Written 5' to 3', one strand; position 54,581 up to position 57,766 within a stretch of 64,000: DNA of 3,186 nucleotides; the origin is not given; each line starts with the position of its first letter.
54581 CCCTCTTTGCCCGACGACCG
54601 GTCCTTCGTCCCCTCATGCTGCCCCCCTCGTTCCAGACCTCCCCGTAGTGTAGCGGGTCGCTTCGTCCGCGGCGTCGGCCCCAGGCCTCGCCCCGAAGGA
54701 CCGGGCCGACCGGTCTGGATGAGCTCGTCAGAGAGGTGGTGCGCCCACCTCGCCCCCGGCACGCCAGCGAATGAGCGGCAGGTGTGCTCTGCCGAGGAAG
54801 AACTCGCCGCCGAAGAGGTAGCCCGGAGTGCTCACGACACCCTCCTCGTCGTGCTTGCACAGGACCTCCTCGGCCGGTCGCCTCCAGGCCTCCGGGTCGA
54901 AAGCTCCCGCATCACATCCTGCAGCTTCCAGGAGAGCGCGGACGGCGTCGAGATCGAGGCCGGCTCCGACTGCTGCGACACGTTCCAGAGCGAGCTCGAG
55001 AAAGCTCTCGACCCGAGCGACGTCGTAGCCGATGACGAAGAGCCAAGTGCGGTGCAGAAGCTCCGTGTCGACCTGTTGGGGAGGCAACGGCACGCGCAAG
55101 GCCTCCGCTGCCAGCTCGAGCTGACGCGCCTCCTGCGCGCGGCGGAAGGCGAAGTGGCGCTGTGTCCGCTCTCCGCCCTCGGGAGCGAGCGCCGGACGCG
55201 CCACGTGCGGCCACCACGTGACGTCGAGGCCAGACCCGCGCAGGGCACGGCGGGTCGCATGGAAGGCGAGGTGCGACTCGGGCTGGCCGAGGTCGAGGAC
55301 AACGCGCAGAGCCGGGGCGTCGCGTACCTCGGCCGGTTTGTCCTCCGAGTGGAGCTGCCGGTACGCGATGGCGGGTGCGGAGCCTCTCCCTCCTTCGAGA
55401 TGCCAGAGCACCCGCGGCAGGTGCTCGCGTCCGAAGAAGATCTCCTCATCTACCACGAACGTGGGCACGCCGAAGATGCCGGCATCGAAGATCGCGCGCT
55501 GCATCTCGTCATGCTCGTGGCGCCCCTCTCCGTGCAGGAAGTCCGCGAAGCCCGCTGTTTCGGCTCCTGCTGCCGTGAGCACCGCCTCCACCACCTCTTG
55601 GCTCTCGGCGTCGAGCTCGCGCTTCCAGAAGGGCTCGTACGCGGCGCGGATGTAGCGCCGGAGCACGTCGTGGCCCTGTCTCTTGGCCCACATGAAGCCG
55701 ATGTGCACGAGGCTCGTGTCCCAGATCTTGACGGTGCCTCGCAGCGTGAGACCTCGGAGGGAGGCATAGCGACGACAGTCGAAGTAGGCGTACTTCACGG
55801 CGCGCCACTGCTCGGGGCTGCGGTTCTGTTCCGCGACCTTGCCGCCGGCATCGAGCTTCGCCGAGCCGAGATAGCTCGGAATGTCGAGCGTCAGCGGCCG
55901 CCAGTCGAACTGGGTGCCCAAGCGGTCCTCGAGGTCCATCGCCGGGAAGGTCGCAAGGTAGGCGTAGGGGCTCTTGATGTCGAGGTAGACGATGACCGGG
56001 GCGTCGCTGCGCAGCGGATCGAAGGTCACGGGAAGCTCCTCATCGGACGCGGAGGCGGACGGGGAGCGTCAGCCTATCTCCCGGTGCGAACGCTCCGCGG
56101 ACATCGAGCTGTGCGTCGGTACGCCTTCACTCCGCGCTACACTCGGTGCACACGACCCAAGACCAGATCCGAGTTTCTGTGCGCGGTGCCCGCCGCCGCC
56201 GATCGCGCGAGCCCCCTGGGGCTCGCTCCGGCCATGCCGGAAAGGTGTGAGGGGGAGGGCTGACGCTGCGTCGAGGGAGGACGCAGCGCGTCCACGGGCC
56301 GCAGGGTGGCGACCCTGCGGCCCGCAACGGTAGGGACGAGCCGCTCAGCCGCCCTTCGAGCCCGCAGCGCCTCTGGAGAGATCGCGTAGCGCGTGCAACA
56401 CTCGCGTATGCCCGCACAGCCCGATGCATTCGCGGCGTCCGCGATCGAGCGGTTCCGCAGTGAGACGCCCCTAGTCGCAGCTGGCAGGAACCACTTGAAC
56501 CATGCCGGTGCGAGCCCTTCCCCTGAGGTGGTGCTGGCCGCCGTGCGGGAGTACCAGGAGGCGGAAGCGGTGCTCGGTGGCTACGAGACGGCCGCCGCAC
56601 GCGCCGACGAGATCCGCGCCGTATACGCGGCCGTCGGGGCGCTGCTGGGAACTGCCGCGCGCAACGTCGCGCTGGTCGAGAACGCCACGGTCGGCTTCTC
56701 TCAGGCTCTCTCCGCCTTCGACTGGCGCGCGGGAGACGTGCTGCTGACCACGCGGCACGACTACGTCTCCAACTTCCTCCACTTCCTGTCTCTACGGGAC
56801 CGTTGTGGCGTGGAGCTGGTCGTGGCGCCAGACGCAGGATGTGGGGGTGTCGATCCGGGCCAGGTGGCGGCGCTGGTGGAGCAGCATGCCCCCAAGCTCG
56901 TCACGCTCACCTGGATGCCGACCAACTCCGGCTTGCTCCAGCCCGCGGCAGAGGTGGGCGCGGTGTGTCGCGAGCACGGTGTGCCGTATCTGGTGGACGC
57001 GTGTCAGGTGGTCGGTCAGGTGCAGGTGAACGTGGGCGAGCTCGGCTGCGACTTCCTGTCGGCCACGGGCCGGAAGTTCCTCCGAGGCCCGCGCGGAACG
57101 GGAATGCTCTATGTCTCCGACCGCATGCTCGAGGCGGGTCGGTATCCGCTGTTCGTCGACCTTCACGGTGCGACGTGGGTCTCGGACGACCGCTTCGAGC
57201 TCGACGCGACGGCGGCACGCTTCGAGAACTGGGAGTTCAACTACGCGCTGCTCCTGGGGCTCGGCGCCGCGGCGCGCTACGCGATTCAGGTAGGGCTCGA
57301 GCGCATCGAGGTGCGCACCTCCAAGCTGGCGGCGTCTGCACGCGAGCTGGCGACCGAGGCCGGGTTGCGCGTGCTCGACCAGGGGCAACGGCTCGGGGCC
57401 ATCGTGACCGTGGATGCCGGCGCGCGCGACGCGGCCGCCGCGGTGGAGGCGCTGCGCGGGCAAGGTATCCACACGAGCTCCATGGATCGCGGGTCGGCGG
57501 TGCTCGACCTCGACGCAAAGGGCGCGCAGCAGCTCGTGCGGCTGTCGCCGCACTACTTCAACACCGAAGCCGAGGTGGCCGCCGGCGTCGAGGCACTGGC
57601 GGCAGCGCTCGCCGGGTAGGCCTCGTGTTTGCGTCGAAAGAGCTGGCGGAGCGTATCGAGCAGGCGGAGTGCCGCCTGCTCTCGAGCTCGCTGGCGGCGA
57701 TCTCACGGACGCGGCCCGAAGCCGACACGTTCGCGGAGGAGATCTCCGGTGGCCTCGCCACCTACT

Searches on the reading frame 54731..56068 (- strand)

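Call 64: search_protein_families(library=pfam, proteins=[window:54731-56068:-], max_evalue=0.0001)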
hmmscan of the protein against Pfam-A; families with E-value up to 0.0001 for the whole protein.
window:54731-56068:- (446 aa): 1 family
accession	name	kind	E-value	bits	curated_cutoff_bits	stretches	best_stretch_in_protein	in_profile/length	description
PF01323.26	DSBA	-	2.3e-21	76.9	25.6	1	25-220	2-186/191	DSBA-like thioredoxin domain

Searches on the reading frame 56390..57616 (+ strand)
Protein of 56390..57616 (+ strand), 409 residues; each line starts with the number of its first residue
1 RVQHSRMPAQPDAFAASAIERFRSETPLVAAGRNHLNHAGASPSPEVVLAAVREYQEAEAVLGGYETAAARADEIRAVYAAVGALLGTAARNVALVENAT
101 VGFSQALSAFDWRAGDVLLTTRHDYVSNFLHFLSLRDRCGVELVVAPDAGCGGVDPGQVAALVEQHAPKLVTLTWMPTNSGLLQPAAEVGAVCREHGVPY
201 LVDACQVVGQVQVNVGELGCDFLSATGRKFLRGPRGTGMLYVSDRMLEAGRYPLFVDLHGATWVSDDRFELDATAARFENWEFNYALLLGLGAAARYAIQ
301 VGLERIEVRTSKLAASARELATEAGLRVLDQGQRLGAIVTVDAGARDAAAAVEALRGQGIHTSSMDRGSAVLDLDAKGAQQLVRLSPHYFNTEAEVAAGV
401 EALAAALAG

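Call 64: search_protein_families(library=pfam, proteins=[window:56390-57616:+], max_evalue=0.0001)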
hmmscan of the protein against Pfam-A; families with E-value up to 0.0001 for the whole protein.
window:56390-57616:+ (409 aa): 2 families
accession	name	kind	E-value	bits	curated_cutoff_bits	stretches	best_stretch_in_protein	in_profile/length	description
PF00266.25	Aminotran_5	-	4.5e-43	148.1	21.5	1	36-397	3-369/371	Aminotransferase class-V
PF01041.23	DegT_DnrJ_EryC1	-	1.4e-05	25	19.8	1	75-249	26-193/360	DegT/DnrJ/EryC1/StrS aminotransferase family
